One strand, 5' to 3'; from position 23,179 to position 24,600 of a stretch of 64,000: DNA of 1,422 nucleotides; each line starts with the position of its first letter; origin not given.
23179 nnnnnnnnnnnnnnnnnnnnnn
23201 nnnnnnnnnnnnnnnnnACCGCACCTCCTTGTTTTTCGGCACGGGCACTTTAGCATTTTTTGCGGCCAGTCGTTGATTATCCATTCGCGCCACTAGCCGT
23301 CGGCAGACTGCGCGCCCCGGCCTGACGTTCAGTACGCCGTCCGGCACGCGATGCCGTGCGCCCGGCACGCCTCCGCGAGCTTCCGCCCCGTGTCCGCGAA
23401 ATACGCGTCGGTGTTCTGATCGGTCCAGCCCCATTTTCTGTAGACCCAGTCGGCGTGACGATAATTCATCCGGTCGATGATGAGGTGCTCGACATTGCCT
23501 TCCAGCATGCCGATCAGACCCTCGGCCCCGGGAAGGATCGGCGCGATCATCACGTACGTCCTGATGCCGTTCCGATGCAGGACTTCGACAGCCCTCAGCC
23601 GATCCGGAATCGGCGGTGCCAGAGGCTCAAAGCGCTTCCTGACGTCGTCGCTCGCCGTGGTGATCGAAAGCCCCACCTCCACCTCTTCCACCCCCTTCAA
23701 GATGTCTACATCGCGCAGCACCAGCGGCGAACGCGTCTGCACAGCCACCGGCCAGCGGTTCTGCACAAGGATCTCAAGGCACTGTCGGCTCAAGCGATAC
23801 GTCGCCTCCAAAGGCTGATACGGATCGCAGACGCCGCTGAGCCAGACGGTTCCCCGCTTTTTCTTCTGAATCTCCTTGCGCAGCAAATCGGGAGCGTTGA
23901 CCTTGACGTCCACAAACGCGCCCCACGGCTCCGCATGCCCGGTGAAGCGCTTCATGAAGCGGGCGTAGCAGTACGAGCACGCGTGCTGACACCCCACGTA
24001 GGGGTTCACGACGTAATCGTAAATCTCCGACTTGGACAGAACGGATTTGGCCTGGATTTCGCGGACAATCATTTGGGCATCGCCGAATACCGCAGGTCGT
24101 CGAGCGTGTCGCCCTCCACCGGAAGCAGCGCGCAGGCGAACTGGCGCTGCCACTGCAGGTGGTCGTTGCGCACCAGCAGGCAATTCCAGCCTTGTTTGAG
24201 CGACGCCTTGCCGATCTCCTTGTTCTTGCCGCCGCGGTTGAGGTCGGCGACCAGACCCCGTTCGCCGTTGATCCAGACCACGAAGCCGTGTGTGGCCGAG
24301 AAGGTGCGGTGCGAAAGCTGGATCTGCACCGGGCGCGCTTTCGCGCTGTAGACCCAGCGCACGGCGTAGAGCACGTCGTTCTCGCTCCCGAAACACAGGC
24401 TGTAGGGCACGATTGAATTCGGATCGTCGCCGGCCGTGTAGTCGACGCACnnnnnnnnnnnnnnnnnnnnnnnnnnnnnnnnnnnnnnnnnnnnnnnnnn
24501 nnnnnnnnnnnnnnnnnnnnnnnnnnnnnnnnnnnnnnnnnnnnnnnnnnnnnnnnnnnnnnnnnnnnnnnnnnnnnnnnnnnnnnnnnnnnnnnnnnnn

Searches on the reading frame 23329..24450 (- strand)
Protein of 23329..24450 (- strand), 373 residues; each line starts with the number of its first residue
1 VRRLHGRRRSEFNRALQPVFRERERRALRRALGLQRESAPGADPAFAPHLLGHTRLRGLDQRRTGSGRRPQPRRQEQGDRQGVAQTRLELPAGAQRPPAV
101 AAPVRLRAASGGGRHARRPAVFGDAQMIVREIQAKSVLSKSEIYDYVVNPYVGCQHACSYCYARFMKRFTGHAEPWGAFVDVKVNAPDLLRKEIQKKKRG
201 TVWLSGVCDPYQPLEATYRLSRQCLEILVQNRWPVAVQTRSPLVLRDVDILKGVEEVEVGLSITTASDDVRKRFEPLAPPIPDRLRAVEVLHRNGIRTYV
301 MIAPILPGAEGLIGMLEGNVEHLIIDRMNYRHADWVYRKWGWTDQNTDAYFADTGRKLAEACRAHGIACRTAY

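Call 69: search_protein_families(library=pfam, proteins=[window:23329-24450:-], max_evalue=0.0001)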
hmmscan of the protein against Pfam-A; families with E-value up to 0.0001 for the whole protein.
window:23329-24450:- (373 aa): 1 family
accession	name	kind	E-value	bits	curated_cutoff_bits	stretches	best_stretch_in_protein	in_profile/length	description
PF04055.27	Radical_SAM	-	1.2e-14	55.3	29.5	1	148-308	1-153/166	Radical SAM superfamily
